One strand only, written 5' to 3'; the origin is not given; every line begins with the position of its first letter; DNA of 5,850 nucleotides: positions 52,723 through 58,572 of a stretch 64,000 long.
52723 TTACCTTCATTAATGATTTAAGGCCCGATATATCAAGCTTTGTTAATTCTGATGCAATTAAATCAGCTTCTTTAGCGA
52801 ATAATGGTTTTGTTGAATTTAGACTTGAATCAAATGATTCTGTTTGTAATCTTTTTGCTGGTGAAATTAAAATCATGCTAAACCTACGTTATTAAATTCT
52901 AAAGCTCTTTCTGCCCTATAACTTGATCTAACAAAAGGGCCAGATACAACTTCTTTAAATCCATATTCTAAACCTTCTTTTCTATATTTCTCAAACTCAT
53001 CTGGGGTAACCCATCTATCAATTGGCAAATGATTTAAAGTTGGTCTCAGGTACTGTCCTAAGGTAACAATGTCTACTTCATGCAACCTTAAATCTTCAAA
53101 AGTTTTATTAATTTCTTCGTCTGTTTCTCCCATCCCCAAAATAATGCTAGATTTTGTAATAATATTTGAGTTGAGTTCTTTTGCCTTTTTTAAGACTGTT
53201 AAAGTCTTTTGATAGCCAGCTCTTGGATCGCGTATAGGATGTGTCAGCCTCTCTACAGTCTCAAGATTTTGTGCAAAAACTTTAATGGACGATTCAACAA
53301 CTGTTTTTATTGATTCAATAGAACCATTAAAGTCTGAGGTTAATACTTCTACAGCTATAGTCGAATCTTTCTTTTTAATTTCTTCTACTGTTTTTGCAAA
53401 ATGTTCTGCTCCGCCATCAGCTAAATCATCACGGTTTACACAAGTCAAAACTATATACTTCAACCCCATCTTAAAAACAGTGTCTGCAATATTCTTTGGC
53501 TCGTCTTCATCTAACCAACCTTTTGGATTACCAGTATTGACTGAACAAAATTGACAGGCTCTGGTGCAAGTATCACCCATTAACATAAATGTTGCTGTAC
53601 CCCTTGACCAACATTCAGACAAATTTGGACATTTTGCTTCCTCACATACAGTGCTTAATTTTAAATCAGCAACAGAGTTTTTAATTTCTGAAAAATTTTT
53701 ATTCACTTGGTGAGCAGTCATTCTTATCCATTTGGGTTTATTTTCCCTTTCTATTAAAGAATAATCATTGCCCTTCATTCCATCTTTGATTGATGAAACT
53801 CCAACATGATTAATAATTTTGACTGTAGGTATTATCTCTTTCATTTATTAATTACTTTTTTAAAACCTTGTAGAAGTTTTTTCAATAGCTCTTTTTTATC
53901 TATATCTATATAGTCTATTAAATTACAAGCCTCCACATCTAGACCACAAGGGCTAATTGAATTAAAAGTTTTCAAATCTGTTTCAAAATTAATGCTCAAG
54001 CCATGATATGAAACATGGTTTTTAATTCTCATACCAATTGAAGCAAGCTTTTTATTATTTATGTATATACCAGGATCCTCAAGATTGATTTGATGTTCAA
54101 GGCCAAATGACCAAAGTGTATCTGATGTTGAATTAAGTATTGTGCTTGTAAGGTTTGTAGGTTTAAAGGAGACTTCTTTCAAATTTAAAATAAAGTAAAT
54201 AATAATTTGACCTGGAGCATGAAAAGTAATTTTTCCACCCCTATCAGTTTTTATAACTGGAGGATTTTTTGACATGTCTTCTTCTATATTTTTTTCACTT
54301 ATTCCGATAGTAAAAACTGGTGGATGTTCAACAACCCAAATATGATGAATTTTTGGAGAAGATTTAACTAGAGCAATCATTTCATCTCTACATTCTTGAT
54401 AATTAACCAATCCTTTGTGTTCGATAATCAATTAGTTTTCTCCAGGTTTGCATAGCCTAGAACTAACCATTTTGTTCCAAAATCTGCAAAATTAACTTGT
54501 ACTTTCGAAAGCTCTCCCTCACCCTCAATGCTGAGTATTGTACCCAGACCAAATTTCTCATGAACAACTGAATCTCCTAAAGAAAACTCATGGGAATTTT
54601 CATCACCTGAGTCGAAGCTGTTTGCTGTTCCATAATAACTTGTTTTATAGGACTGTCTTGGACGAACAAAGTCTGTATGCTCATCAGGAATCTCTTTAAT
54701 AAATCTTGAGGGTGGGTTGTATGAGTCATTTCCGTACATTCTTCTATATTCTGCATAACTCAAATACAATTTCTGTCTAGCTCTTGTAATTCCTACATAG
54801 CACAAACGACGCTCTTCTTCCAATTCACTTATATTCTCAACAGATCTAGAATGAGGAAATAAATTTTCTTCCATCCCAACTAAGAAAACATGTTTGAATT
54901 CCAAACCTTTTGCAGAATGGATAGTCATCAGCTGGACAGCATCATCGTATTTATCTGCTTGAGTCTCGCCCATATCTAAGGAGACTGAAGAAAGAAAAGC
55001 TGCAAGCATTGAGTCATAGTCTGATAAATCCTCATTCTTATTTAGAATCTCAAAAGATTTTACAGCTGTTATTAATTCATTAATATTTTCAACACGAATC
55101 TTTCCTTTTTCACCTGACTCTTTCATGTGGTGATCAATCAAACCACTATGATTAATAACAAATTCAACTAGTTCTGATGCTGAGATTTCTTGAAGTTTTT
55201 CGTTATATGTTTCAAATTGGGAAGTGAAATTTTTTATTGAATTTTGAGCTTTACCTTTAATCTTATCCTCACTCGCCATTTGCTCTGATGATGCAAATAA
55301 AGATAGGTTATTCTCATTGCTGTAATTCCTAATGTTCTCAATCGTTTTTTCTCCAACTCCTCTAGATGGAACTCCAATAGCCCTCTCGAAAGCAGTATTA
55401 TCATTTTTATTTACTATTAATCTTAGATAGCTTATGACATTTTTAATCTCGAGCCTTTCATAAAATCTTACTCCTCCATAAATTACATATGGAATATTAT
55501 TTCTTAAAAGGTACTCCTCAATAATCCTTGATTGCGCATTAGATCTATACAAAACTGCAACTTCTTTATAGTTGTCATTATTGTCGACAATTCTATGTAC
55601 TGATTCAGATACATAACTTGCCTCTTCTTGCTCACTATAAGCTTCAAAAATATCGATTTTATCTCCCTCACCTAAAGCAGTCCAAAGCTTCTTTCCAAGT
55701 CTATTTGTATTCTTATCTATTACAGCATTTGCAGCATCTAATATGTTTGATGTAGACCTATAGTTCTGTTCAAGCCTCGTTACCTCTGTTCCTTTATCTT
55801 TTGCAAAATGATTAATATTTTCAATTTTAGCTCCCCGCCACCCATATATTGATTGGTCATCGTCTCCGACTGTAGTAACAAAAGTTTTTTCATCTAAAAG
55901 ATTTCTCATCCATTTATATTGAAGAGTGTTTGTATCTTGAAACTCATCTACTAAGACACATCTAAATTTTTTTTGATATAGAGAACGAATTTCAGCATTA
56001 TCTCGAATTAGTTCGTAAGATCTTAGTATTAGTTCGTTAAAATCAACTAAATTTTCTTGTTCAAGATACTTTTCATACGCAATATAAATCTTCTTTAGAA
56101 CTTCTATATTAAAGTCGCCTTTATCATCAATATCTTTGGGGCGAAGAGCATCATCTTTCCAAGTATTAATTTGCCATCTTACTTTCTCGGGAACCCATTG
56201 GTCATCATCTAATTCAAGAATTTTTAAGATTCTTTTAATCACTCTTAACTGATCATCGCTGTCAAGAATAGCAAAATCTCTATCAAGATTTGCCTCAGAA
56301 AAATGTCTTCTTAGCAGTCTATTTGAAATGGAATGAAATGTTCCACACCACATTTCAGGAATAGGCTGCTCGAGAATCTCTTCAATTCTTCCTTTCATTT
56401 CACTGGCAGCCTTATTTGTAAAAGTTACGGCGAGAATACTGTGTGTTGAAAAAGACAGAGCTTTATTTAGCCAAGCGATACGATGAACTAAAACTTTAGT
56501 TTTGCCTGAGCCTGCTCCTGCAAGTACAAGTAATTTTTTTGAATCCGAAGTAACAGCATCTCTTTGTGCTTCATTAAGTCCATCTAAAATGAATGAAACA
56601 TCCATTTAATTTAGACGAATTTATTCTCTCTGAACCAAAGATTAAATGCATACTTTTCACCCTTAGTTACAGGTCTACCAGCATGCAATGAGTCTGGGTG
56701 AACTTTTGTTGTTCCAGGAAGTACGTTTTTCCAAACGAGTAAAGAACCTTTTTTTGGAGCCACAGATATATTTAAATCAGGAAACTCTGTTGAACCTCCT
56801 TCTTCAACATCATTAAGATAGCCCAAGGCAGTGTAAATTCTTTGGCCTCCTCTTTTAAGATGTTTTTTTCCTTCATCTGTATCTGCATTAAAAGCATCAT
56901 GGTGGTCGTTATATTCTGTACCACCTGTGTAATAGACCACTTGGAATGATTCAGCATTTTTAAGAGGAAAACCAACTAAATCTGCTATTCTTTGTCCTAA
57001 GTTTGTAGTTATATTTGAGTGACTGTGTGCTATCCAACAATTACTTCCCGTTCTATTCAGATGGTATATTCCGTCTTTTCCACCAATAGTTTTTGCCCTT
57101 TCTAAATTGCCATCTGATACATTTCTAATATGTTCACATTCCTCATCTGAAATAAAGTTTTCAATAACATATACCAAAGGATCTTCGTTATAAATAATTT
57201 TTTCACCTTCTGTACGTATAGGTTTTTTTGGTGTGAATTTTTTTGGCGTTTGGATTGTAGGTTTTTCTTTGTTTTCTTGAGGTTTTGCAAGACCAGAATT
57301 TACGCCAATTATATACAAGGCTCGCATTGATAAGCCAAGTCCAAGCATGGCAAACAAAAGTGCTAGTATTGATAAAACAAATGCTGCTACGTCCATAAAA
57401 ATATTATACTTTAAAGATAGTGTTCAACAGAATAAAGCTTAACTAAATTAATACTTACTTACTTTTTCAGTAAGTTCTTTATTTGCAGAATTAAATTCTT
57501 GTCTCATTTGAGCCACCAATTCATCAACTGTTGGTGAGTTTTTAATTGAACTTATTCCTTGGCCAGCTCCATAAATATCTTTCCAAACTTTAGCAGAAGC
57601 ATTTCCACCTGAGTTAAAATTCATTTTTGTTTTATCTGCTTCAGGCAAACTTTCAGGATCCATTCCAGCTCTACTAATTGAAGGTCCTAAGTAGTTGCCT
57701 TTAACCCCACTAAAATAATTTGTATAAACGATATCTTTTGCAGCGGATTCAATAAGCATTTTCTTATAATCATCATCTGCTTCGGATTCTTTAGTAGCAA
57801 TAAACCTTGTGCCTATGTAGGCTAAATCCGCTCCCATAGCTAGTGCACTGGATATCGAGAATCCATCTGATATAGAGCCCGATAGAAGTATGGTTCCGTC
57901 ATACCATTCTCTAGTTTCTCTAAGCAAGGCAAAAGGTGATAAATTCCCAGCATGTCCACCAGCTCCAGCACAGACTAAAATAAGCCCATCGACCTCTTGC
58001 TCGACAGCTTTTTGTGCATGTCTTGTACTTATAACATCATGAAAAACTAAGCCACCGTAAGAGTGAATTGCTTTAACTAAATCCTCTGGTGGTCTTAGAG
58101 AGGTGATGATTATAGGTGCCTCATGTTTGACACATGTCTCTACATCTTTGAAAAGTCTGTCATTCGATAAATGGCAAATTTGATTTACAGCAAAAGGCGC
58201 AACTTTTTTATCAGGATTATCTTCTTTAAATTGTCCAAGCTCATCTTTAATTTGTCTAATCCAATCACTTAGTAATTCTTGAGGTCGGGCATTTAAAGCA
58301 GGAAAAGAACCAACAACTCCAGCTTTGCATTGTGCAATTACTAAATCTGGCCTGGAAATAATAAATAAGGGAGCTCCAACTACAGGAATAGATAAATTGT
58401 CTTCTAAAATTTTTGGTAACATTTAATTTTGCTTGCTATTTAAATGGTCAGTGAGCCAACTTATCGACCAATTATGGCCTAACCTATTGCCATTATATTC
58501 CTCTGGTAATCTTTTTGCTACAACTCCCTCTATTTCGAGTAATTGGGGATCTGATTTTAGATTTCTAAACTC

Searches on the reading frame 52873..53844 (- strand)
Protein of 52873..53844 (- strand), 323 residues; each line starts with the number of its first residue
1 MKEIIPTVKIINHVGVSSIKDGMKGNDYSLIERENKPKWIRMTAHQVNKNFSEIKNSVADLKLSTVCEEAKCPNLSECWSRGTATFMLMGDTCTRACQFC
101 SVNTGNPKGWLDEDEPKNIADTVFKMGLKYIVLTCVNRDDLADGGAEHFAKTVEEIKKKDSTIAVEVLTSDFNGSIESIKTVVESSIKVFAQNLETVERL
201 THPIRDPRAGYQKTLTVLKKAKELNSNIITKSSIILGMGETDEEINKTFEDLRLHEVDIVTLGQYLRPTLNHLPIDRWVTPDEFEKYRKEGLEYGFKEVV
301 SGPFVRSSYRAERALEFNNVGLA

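Call 97: search_protein_families(library=pfam, proteins=[window:52873-53844:-], max_evalue=0.00001)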
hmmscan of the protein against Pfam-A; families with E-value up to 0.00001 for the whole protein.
window:52873-53844:- (323 aa): 2 families
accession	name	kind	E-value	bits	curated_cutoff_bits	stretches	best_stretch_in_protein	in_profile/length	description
PF04055.27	Radical_SAM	-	1.7e-21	77.5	29.5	1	89-252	3-166/166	Radical SAM superfamily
PF16881.10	LIAS_N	-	1.2e-08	35.8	27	1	32-72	57-96/96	N-terminal domain of lipoyl synthase of Radical_SAM family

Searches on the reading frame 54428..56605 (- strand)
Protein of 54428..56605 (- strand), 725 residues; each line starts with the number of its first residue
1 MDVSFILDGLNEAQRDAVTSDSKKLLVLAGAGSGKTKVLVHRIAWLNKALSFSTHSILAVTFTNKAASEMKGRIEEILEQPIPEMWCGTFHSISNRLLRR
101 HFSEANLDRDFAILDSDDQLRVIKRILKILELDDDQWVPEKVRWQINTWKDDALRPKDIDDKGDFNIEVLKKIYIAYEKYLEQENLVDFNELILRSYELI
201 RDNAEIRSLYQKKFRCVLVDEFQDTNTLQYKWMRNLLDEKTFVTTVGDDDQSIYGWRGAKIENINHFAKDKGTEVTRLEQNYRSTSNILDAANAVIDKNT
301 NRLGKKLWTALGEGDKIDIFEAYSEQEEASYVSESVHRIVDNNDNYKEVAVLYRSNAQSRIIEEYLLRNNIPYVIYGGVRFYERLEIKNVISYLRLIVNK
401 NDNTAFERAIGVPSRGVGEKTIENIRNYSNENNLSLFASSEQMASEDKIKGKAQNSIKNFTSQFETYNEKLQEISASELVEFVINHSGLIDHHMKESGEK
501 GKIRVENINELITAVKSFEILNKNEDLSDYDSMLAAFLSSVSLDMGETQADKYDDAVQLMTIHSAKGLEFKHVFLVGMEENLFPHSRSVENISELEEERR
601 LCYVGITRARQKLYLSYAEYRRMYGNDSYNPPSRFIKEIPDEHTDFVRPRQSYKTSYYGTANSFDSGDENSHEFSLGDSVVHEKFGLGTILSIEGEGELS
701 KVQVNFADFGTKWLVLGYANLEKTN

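Call 77: search_protein_families(library=pfam, proteins=[window:54428-56605:-], max_evalue=0.00001)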
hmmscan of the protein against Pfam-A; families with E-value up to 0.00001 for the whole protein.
window:54428-56605:- (725 aa): 7 families
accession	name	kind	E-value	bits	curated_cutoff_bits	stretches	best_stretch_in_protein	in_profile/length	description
PF00580.27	UvrD-helicase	-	9.8e-86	288.2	23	1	10-270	1-269/271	UvrD/REP helicase N-terminal domain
PF13361.12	UvrD_C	-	4.3e-83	280.1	25.6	1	277-619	2-349/350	UvrD-like helicase C-terminal domain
PF13245.12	AAA_19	-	3.1e-22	79.6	25.1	1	14-255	1-132/134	AAA domain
PF13538.12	UvrD_C_2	-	1e-10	41.7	27.4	1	559-615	4-51/52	UvrD-like helicase C-terminal domain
PF21196.3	PcrA_UvrD_tudor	-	5.3e-09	36.2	23.9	1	677-723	2-48/48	PcrA/UvrD tudor domain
PF01443.25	Viral_helicase1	-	1.3e-07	32.1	21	0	540-614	159-225/228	Viral superfamily 1 RNA helicase core domain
PF13604.12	AAA_30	-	8.8e-07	29.3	27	0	10-73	2-65/191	AAA domain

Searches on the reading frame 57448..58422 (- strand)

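Call 97: search_protein_families(library=pfam, proteins=[window:57448-58422:-], max_evalue=0.00001)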
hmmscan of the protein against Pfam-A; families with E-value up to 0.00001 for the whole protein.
window:57448-58422:- (324 aa): 2 families
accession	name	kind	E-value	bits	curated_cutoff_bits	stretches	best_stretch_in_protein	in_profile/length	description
PF03060.21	NMO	-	2.6e-24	86.7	28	1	40-308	65-330/331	Nitronate monooxygenase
PF01070.24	FMN_dh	-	1.3e-06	28.1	24.9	1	128-208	224-306/350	FMN-dependent dehydrogenase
